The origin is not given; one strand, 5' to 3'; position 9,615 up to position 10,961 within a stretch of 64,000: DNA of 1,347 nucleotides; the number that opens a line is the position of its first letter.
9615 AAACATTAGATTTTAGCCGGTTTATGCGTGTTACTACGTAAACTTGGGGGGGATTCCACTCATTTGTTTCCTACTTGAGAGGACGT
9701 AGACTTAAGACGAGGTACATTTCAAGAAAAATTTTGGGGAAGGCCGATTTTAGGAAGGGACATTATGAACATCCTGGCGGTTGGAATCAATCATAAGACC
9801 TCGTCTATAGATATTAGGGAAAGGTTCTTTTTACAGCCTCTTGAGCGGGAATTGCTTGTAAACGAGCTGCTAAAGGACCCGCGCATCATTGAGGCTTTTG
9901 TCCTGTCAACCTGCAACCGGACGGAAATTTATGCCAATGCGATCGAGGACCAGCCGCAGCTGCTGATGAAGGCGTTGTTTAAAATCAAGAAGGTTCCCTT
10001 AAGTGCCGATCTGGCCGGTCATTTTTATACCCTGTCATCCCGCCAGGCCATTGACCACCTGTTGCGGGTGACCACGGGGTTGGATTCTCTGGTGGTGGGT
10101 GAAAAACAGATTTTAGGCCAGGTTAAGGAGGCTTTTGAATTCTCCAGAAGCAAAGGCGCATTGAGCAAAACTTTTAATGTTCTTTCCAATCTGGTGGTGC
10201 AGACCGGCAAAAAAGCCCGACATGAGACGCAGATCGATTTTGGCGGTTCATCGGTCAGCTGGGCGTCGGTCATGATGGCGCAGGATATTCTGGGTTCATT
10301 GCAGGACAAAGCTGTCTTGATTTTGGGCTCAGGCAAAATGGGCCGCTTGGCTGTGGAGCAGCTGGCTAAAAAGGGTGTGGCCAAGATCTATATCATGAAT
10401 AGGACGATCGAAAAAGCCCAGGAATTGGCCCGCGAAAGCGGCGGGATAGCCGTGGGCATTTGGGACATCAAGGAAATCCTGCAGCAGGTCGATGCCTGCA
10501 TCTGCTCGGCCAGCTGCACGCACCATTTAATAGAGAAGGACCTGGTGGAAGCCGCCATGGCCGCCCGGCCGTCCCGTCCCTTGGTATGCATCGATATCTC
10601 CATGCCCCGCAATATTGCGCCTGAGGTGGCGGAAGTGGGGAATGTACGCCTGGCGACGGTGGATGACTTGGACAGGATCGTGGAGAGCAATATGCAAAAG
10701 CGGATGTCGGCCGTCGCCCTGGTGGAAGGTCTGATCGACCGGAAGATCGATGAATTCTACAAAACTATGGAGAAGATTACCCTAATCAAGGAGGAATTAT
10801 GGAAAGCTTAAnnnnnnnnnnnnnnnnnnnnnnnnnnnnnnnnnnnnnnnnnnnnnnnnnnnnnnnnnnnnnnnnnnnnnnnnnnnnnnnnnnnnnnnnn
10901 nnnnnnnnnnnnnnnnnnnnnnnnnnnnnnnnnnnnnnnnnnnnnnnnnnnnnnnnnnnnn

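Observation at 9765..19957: Self-contained extracellular-electron-transfer operon led by hemA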

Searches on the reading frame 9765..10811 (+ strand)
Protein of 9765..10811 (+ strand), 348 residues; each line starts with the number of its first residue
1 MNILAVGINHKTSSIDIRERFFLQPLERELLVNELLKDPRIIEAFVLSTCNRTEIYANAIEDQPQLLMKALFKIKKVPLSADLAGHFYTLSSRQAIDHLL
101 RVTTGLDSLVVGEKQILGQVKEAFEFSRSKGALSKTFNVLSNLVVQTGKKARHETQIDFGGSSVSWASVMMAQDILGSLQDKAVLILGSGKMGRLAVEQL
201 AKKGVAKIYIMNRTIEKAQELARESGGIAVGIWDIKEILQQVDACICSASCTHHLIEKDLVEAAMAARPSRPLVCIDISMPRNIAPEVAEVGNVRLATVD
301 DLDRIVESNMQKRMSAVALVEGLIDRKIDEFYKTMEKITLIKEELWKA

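Call 4: search_protein_families(library=pfam, proteins=[window:9765-10811:+], max_evalue=0.01)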
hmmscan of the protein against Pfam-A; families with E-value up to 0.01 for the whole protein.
window:9765-10811:+ (348 aa): 8 families
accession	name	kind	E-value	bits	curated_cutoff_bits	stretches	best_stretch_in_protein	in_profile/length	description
PF05201.20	GlutR_N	-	1e-42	145.9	27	1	6-155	1-151/151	Glutamyl-tRNAGlu reductase, N-terminal domain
PF01488.26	Shikimate_DH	-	1e-37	129.8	24.3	1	171-305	2-138/138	Shikimate / quinate 5-dehydrogenase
PF03807.23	F420_oxidored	-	6.3e-06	27.1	21.6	1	185-249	3-67/94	NADP oxidoreductase coenzyme F420-dependent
PF03435.24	Sacchrp_dh_NADP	-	2.8e-05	24.9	25.1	1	184-229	1-47/129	Saccharopine dehydrogenase NADP binding domain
PF03446.21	NAD_binding_2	-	0.00022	21.7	21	1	186-248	4-62/161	NAD binding domain of 6-phosphogluconate dehydrogenase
PF02826.25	2-Hacid_dh_C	-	0.00022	21.1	25.1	1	175-261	30-114/178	D-isomer specific 2-hydroxyacid dehydrogenase, NAD binding domain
PF01408.29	GFO_IDH_MocA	-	0.00038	21.6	24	1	184-265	3-87/120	Oxidoreductase family, NAD-binding Rossmann fold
PF13460.12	NAD_binding_10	-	0.0037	17.6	27.2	1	188-275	2-96/184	NAD(P)H-binding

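Call 5: search_protein_families(library=ncbifam, proteins=[window:9765-10811:+], max_evalue=0.01)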
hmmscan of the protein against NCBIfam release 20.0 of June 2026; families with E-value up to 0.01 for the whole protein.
window:9765-10811:+ (348 aa): 25 families
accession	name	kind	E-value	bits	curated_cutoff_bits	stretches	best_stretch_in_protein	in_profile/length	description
TIGR01035.1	hemA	equivalog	1.9e-100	336.7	209.55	1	3-339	1-337/416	glutamyl-tRNA reductase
NF000744.0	PRK00045.1-3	equivalog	3e-85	286.8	429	1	1-335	1-341/447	glutamyl-tRNA reductase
NF010548.0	PRK13940.1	equivalog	1.6e-43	149.1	469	1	1-335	1-329/414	glutamyl-tRNA reductase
NF000750.0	PRK00045.3-4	equivalog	3.7e-42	144.8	289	1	3-336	3-333/439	glutamyl-tRNA reductase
NF000752.0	PRK00045.4-2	equivalog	1.2e-33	116.9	381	1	10-338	18-317/412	glutamyl-tRNA reductase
NF000751.1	PRK00045.4-1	equivalog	1.5e-25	90.1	478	1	42-333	45-315/426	glutamyl-tRNA reductase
NF001909.0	PRK00676.1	equivalog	2.1e-15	56.6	478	1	5-213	5-206/338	glutamyl-tRNA reductase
NF001319.0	PRK00258.3-3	equivalog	2.5e-07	30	252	1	178-251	119-194/279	shikimate dehydrogenase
NF001310.0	PRK00258.1-2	equivalog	4e-07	29.4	221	1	178-228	118-168/279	shikimate dehydrogenase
NF001312.0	PRK00258.1-4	equivalog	1.2e-06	28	295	1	180-250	126-198/285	shikimate dehydrogenase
TIGR01809.1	Shik-DH-AROM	equivalog_domain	2.3e-06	27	196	1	160-234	101-180/282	shikimate dehydrogenase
TIGR03911.1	pyrrolys_PylD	equivalog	2.9e-06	26.6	150.05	1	174-273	137-235/266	3-methylornithyl-N6-L-lysine dehydrogenase PylD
TIGR00507.1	aroE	equivalog_domain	3.6e-06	26.3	200.2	1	176-280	111-215/270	shikimate dehydrogenase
NF005814.0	PRK07680.1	equivalog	7.8e-05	22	278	1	185-248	4-70/275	late competence protein ComER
NF006802.0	PRK09310.1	equivalog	9.8e-05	21.3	598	1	138-245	297-394/477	bifunctional 3-dehydroquinate dehydratase/shikimate dehydrogenase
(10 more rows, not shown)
